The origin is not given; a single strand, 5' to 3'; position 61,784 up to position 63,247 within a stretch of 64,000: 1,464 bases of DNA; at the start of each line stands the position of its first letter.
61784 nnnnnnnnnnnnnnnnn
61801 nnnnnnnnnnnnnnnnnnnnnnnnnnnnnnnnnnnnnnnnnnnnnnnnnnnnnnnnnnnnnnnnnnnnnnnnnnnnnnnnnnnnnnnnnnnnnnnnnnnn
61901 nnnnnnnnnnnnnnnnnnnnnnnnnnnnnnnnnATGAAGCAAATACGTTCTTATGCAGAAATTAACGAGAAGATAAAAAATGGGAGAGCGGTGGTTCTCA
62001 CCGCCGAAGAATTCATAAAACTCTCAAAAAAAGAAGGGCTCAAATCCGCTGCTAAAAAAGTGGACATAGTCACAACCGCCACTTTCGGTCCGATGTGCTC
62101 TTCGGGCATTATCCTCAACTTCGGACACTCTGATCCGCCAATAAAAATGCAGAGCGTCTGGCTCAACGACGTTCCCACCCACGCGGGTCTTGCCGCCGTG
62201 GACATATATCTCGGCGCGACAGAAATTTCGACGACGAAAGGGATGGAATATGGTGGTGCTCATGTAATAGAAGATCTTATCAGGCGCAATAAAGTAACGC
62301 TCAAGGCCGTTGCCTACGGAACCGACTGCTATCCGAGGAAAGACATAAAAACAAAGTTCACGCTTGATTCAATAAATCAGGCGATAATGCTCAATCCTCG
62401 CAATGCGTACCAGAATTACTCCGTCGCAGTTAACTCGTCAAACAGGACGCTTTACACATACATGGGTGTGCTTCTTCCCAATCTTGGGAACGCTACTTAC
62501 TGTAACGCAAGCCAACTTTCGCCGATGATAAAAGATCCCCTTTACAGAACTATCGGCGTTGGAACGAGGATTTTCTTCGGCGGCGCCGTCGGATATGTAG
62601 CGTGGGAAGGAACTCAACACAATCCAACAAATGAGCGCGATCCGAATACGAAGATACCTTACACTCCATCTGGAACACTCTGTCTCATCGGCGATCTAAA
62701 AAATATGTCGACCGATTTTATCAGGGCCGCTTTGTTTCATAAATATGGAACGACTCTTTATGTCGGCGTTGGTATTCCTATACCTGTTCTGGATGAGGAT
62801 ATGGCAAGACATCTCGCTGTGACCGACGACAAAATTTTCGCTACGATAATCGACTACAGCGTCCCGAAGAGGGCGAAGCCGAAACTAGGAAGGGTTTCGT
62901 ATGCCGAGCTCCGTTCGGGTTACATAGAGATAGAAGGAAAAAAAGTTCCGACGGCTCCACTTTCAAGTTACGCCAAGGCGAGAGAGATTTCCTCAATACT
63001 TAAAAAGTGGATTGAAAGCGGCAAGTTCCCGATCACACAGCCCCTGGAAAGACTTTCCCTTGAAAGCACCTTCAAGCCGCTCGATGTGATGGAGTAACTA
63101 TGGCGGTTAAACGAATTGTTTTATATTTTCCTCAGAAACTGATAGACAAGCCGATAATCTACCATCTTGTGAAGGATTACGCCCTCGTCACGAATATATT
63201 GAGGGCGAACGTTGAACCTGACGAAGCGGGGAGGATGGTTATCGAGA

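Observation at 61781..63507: Methanogen-type sulfide-dependent homocysteine synthesis pair (COG1900 + NIL-ferredoxin) preceded by a ~105-nt extended stem-loop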

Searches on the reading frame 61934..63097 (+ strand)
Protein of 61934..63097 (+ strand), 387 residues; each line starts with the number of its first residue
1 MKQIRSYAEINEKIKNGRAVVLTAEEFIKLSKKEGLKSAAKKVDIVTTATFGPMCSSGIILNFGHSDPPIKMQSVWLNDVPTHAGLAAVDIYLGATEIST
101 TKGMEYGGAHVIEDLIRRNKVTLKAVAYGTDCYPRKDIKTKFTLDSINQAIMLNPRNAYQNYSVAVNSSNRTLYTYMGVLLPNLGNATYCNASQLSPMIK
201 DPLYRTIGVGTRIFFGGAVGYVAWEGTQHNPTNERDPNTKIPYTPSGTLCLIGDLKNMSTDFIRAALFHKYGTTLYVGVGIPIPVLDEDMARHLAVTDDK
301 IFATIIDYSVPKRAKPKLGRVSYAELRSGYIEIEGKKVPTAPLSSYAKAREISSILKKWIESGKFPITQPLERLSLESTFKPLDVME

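Call 9: search_protein_families(library=pfam, proteins=[window:61934-63097:+])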
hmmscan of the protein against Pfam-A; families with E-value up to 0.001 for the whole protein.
window:61934-63097:+ (387 aa): 1 family
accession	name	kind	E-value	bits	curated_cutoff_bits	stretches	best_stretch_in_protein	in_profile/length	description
PF01837.22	HcyBio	-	6.4e-150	499.3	26.2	1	19-366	1-348/349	Homocysteine biosynthesis enzyme, sulfur-incorporation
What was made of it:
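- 61934..63097 (+): HcyBio/COG1900 protein (387 aa), the L-aspartate-semialdehyde sulfurtransferase catalytic subunit type. It has no CBS domains. PF01837 E 6.4e-150 (call 9).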

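Call 10: search_protein_families(library=ncbifam, proteins=[window:61934-63097:+])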
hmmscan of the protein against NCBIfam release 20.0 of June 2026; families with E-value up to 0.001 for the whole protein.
window:61934-63097:+ (387 aa): 1 family
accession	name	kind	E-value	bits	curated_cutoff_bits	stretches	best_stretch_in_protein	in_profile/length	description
TIGR03287.1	methan_mark_16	hypoth_equivalog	1e-34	119.7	363.95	1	21-309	1-276/391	methanogenesis marker 16 metalloprotein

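Call 13: find_related_loci(query=window:61934-63097:+, collection=genome_contigs, flank=3000)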
Query window:61934-63097:+ (387 aa) in genome_contigs; peptide patterns used: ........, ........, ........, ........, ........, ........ (x = any residue, [..] = any of these).
600 stretches matched a pattern (row limit reached: there are more); 343 encode a relative of the query (tblastn E <= 1e-3); the best 80 are kept; 80 distinct loci.
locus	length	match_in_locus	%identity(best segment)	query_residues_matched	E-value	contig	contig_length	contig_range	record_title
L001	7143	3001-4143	70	5-385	0e+0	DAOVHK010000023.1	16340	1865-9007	MAG TPA_asm: Clostridia bacterium isolate CSMAG_1339 CSMAG_1339_k141_4488954_length_16340_cov_15.3111, whole genome shot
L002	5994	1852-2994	70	5-385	0e+0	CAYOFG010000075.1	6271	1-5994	MAG TPA_asm: uncultured Clostridia bacterium isolate binchicken_co376_202 genome assembly, contig: NODE_16903_length_627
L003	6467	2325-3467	70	5-385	0e+0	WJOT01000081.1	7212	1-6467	MAG: Clostridia bacterium isolate 1244-F3-H4-B3 F3H4_C1369, whole genome shotgun sequence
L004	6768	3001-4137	70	5-383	0e+0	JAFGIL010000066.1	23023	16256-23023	MAG: Endomicrobiales bacterium isolate Zod_Metabat.202 k87_12390643, whole genome shotgun sequence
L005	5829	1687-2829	69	5-385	0e+0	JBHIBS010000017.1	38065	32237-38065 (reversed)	MAG: bacterium isolate K_1_bin.22 NODE_128_length_38065_cov_11.952907, whole genome shotgun sequence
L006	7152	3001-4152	66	1-385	0e+0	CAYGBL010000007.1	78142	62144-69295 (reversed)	MAG TPA_asm: uncultured Actinomycetota bacterium isolate ERP108616_co2_267 genome assembly, contig: NODE_252_length_7814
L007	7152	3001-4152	66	1-385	2e-180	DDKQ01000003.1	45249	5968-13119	MAG TPA_asm: Candidatus Subteraquimicrobium carltonvillense isolate UBA2594 UBA2594_contig_48, whole genome shotgun sequ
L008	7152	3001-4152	65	1-384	1e-179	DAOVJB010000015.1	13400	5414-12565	MAG TPA_asm: Elusimicrobiota bacterium isolate CSMAG_1382 CSMAG_1382_k141_2706732_length_13400_cov_16.1591, whole genome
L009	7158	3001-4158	63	1-387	2e-174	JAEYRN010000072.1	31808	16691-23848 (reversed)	MAG: Bacillota bacterium isolate OH_CBB_61 k127_1378707, whole genome shotgun sequence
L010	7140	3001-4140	64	5-385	1e-172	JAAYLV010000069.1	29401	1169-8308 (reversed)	MAG: Bacillota bacterium isolate AS20ysBPTH_116 39327_AS20, whole genome shotgun sequence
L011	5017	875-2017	63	5-386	3e-173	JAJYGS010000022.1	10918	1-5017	MAG: Nitrospirae bacterium isolate DBS1-3.bin157 NODE_12388_length_10918_cov_2.1947, whole genome shotgun sequence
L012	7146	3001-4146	62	4-386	2e-171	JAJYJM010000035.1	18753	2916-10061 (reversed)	MAG: Nitrospirae bacterium isolate DBS2-1.bin160 NODE_5256_length_18753_cov_35.457425, whole genome shotgun sequence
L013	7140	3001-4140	61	4-384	3e-171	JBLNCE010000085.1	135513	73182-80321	MAG: Bacteroidota bacterium isolate MAG133 PRJNA950955_bin4_renamed_84, whole genome shotgun sequence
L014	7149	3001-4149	63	4-387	3e-171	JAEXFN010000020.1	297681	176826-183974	MAG: Bacillota bacterium isolate OH_HBB_250 k127_198656, whole genome shotgun sequence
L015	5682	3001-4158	62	1-387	1e-169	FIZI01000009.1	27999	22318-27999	uncultured Clostridia bacterium genome assembly, contig: 446, whole genome shotgun sequence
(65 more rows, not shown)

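Call 16: find_related_loci(query=window:61934-63097:+, collection=metagenome_contigs, flank=3000)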
Query window:61934-63097:+ (387 aa) in metagenome_contigs; peptide patterns used: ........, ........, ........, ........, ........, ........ (x = any residue, [..] = any of these).
600 stretches matched a pattern (row limit reached: there are more); 274 encode a relative of the query (tblastn E <= 1e-3); the best 80 are kept; 80 distinct loci.
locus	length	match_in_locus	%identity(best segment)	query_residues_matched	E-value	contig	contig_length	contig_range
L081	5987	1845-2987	71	5-385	0e+0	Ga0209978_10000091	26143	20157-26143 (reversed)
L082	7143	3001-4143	71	5-385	0e+0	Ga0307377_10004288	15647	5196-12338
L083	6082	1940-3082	71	5-385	0e+0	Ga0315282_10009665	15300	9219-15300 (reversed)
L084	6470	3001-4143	70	5-385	0e+0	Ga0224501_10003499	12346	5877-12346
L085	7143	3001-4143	70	5-385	0e+0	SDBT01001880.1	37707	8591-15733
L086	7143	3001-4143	69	5-385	0e+0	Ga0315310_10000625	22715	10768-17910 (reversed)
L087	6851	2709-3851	71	5-385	0e+0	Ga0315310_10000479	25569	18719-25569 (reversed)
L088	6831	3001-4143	71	5-385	0e+0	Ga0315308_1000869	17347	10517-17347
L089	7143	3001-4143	70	5-385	0e+0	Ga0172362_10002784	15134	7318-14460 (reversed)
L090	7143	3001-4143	70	5-385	0e+0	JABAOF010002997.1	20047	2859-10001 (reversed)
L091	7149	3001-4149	70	4-386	0e+0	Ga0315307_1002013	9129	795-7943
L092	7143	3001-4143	70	5-385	0e+0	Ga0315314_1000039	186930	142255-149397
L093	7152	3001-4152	66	1-385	0e+0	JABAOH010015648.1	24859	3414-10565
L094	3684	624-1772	66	4-387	0e+0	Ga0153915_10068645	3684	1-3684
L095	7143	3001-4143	65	5-386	9e-179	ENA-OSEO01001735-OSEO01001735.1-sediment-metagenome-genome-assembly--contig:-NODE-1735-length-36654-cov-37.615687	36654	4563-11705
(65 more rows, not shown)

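Call 17: find_homologous_proteins(query=window:61934-63097:+, max_evalue=1e-100)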
Query window:61934-63097:+ (387 aa): 7937 proteins with E <= 1e-100 among 8000 candidates; the best 120 are listed.
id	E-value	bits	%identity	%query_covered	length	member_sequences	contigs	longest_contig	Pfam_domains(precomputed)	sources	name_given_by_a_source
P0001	3.8e-258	874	100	100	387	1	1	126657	PF01837.23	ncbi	-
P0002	1.2e-234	796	88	100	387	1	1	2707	PF01837.23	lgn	-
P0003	4.3e-213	725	80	99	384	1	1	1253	PF01837.23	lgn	-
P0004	2.0e-207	707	78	99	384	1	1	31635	PF01837.23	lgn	-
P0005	5.5e-186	636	70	99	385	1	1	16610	PF01837.23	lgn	-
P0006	3.7e-185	633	70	98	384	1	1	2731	PF01837.23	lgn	-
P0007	5.0e-185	633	70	98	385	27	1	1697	PF01837.23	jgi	-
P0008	6.7e-185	633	70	98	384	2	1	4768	PF01837.23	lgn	-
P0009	7.5e-185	632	70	99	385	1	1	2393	PF01837.23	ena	-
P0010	2.3e-184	631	71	98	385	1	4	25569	PF01837.23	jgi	-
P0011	6.3e-184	629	70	98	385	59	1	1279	PF01837.23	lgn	-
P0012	7.2e-184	629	70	99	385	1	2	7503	PF01837.23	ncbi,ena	-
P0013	8.4e-184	629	70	99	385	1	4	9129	PF01837.23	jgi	-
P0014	8.7e-184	629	69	98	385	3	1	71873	PF01837.23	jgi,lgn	-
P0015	2.4e-183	627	69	98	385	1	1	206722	PF01837.23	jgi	jgi:uncharacterized protein (DUF39 family)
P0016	7.4e-182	622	69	98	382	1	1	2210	PF01837.23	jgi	jgi:uncharacterized protein (DUF39 family)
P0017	1.0e-181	622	69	98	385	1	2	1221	PF01837.23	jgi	jgi:uncharacterized protein (DUF39 family)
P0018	1.1e-181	622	70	98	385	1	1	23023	PF01837.23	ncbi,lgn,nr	ncbi:MAG: homocysteine biosynthesis protein [Endomicrobiales bacterium]|nr:homocysteine biosynthesis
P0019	1.7e-181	621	69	98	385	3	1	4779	PF01837.23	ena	-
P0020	1.7e-178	611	71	94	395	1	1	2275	PF01837.23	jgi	-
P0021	1.9e-176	605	67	99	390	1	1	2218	PF01837.23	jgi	jgi:uncharacterized protein (DUF39 family)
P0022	2.9e-176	604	68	98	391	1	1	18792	PF01837.23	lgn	-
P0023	9.1e-175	599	66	98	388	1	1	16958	PF01837.23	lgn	-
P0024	9.8e-175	599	66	98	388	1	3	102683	PF01837.23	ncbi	-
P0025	1.8e-174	598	65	100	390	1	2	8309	PF01837.23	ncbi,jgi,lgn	-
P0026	2.6e-174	598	65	99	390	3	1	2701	PF01837.23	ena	-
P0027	2.0e-173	595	67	99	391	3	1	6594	PF01837.23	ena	-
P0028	2.3e-173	595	66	98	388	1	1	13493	PF01837.23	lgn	-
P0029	3.7e-173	594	66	99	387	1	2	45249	PF01837.23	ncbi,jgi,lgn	-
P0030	4.7e-173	594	67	98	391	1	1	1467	PF01837.23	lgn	-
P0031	9.5e-173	593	66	98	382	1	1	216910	PF01837.23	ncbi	ncbi:MAG: homocysteine biosynthesis protein [bacterium]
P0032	1.3e-172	592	66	98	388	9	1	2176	PF01837.23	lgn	-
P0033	1.6e-172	592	66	100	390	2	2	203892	PF01837.23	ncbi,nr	ncbi:MAG: homocysteine biosynthesis protein [Actinomycetota bacterium]|nr:homocysteine biosynthesis 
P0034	2.5e-172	591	67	98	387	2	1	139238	PF01837.23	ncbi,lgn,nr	ncbi:MAG: homocysteine biosynthesis protein [Actinomycetota bacterium]|nr:homocysteine biosynthesis 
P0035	4.8e-172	590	66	98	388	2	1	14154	PF01837.23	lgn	-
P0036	6.4e-172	590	66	99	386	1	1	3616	PF01837.23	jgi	jgi:uncharacterized protein (DUF39 family)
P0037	8.6e-172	589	65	99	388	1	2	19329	PF01837.23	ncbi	-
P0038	1.1e-171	589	67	98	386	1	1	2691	PF01837.23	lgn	-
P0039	1.6e-171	589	65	99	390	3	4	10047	PF01837.23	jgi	-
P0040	3.5e-171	587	65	99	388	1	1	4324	PF01837.23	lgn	-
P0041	4.6e-171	587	65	99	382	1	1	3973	PF01837.23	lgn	-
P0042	7.5e-171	586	66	98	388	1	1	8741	PF01837.23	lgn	-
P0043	8.3e-171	586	65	98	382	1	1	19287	PF01837.23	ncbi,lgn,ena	-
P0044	1.0e-170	586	66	99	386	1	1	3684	PF01837.23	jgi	-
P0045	1.1e-170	586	65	99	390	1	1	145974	PF01837.23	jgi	-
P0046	1.4e-170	585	66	99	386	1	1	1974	PF01837.23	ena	-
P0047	1.8e-170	585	65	98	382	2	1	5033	PF01837.23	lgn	-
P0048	3.2e-170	584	65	100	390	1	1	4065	PF01837.23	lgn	-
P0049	3.3e-170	584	66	99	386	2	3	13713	PF01837.23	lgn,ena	-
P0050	3.4e-170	584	65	99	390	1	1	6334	PF01837.23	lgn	-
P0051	4.3e-170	584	65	100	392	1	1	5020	PF01837.23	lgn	-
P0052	4.8e-170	584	66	99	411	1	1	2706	PF01837.23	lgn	-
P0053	1.0e-169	583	64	99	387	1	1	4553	PF01837.23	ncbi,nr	ncbi:MAG: homocysteine biosynthesis protein [bacterium]|nr:homocysteine biosynthesis protein [bacter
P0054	1.0e-169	583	66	99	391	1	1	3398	PF01837.23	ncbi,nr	ncbi:MAG TPA: homocysteine biosynthesis protein [Nitrospirota bacterium]|nr:homocysteine biosynthesi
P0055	1.3e-169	582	65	99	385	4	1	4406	PF01837.23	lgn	-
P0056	1.8e-169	582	65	99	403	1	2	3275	PF01837.23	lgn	-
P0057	2.3e-169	581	65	99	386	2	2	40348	PF01837.23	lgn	-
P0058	2.6e-169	581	65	99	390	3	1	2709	PF01837.23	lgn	-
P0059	3.1e-169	581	65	99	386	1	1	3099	PF01837.23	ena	-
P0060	3.9e-169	581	65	99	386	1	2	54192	PF01837.23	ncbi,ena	-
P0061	6.0e-169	580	65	99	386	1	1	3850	PF01837.23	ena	-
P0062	7.9e-169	580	64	99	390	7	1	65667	PF01837.23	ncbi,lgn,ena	-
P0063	8.0e-169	580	66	99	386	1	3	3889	PF01837.23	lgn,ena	-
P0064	9.4e-169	579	64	99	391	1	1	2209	PF01837.23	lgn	-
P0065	1.3e-168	579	64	99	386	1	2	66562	PF01837.23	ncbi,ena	-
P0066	1.3e-168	579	65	99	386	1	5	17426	PF01837.23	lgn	-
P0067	1.6e-168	579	64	98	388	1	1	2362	PF01837.23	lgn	-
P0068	1.7e-168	579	64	99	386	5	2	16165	PF01837.23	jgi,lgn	jgi:uncharacterized protein (DUF39 family)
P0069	1.7e-168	579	64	99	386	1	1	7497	PF01837.23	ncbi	ncbi:MAG: homocysteine biosynthesis protein [Bacillota bacterium]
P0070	2.0e-168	578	65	99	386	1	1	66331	PF01837.23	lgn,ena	-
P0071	2.2e-168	578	65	99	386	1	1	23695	PF01837.23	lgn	-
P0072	2.7e-168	578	66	99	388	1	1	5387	PF01837.23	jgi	-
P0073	3.2e-168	578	65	99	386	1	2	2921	PF01837.23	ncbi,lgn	ncbi:MAG: homocysteine biosynthesis protein [Bacteroidota bacterium]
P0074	3.6e-168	577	63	98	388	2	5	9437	PF01837.23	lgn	-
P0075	3.7e-168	577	66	99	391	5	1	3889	PF01837.23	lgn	-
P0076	4.3e-168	577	64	100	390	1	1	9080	PF01837.23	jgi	jgi:uncharacterized protein (DUF39 family)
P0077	4.7e-168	577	65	98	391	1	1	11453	PF01837.23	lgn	-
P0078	5.5e-168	577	65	99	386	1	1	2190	PF01837.23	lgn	-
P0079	6.2e-168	577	63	99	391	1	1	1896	PF01837.23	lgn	-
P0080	6.3e-168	577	66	98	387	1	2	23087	PF01837.23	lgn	-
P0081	8.4e-168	576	64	99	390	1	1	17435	PF01837.23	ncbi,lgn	-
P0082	1.4e-167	576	65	99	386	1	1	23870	PF01837.23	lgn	-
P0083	1.4e-167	575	64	99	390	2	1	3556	PF01837.23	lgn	-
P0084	1.4e-167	575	65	99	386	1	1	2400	PF01837.23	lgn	-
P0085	1.5e-167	575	64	99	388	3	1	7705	PF01837.23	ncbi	-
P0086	2.2e-167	575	64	99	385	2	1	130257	PF01837.23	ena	-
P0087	3.0e-167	574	64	99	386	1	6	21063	PF01837.23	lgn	-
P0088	4.2e-167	574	63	99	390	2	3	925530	PF01837.23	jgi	-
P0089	4.9e-167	574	62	98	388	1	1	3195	PF01837.23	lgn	-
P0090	7.3e-167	573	65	99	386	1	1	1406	PF01837.23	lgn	-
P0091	8.9e-167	573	65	98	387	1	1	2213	PF01837.23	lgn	-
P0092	9.0e-167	573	64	98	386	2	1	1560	PF01837.23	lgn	-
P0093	1.0e-166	573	64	99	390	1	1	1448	PF01837.23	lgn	-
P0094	1.2e-166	572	64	99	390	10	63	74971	PF01837.23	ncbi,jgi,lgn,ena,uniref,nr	ncbi:MAG: hypothetical protein COW32_01940 [Candidatus Aquicultor secundus]|uniref:Homocysteine bios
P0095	1.3e-166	572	64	100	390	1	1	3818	PF01837.23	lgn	-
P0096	1.3e-166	572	65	99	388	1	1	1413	PF01837.23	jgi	-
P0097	1.8e-166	572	64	99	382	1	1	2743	PF01837.23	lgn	-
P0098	2.2e-166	572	65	99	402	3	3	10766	PF01837.23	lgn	-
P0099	2.4e-166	571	64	99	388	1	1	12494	PF01837.23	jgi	jgi:L-aspartate semialdehyde sulfurtransferase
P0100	2.4e-166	571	64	100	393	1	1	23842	PF01837.23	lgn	-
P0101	2.7e-166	571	65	99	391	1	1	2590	PF01837.23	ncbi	-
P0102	4.5e-166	571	63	99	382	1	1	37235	PF01837.23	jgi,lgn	jgi:uncharacterized protein (DUF39 family)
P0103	4.6e-166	571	64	99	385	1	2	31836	PF01837.23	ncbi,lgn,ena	-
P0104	4.9e-166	570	64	99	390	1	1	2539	PF01837.23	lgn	-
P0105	5.2e-166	570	65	99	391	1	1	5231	PF01837.23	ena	-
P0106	6.5e-166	570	63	99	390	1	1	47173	PF01837.23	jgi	-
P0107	6.6e-166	570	65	96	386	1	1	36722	PF01837.23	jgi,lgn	jgi:L-aspartate semialdehyde sulfurtransferase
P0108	8.1e-166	570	64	98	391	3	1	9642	PF01837.23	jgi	jgi:L-aspartate semialdehyde sulfurtransferase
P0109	8.9e-166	570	66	99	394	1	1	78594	PF01837.23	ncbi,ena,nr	ncbi:MAG TPA: hypothetical protein GXX51_09770 [Firmicutes bacterium]|nr:hypothetical protein [Bacil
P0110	1.1e-165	569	64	99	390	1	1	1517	PF01837.23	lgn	-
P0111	1.2e-165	569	66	99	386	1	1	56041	PF01837.23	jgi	jgi:uncharacterized protein (DUF39 family)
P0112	1.2e-165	569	64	98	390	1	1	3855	PF01837.23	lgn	-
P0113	1.3e-165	569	65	99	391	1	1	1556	PF01837.23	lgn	-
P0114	1.3e-165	569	63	99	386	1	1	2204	PF01837.23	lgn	-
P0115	1.9e-165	569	65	99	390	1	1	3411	PF01837.23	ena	-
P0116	2.6e-165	568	65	99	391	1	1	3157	PF01837.23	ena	-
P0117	3.1e-165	568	63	98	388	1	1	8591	PF01837.23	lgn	-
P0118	3.5e-165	568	64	99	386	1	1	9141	PF01837.23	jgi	jgi:uncharacterized protein (DUF39 family)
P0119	3.5e-165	568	65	98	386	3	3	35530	PF01837.23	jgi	-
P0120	3.6e-165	568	63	100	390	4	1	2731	PF01837.23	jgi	jgi:uncharacterized protein (DUF39 family)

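Call 18: find_encoding_contigs(protein=P0002, flank=3000, max_places=3)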
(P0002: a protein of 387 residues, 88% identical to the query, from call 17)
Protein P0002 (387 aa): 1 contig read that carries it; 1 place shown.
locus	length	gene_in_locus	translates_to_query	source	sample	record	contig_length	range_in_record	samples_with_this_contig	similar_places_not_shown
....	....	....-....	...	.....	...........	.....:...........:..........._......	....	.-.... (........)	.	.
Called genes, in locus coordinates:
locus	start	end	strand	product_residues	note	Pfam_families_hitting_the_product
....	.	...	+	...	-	?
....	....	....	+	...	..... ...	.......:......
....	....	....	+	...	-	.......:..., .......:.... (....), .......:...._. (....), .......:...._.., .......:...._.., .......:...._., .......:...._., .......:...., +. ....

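Call 19: find_encoding_contigs(protein=P0004, flank=5000, max_places=3)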
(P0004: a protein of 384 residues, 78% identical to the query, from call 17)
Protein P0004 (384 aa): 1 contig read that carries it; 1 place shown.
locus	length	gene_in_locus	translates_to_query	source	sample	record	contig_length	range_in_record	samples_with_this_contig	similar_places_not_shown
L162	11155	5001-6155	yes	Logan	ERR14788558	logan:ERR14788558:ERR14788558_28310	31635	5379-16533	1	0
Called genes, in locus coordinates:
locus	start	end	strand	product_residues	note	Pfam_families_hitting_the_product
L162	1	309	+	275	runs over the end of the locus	PF13623:SurA_N_2 (weak), PF13624:SurA_N_3 (weak), PF13145:Rotamase_2, PF13616:Rotamase_3, PF00639:Rotamase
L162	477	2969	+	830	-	PF00521:DNA_topoisoIV, PF03989:DNA_gyraseA_C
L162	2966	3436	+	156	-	PF01951:Archease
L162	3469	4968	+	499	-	PF01139:RtcB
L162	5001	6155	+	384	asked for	PF01837:HcyBio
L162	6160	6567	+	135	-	PF09383:NIL, PF00037:Fer4 (weak), PF13237:Fer4_10, PF14697:Fer4_21, PF12838:Fer4_7, PF13187:Fer4_9 (weak), PF00037:Fer4, PF12797:Fer4_2 (weak), +6 more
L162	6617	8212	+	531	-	PF03485:Arg_tRNA_synt_N (weak), PF00133:tRNA-synt_1 (faint), PF00750:tRNA-synt_1d, PF01406:tRNA-synt_1e (faint), PF05746:DALR_1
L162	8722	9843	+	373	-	PF00160:Pro_isomerase, PF01965:DJ-1_PfpI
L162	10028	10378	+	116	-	PF02410:RsfS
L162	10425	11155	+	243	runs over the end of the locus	PF27030:AbpE_bact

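Call 20: find_encoding_contigs(protein=P0003, flank=3000, max_places=3)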
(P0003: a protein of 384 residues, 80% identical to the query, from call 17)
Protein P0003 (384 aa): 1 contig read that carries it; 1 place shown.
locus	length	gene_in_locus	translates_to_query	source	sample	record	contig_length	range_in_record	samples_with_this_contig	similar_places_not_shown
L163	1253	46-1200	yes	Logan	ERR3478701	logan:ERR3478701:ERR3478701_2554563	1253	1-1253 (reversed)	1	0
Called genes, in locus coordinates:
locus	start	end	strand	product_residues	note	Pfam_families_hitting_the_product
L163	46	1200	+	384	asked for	PF01837:HcyBio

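Call 21: find_encoding_contigs(protein=P0001, flank=6000, max_places=3)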
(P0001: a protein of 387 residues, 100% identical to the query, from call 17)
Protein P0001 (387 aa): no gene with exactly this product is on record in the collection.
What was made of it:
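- Tried and rejected: The window's own genome is not in the contig index (call 21), so the rest of the genome could not be searched.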
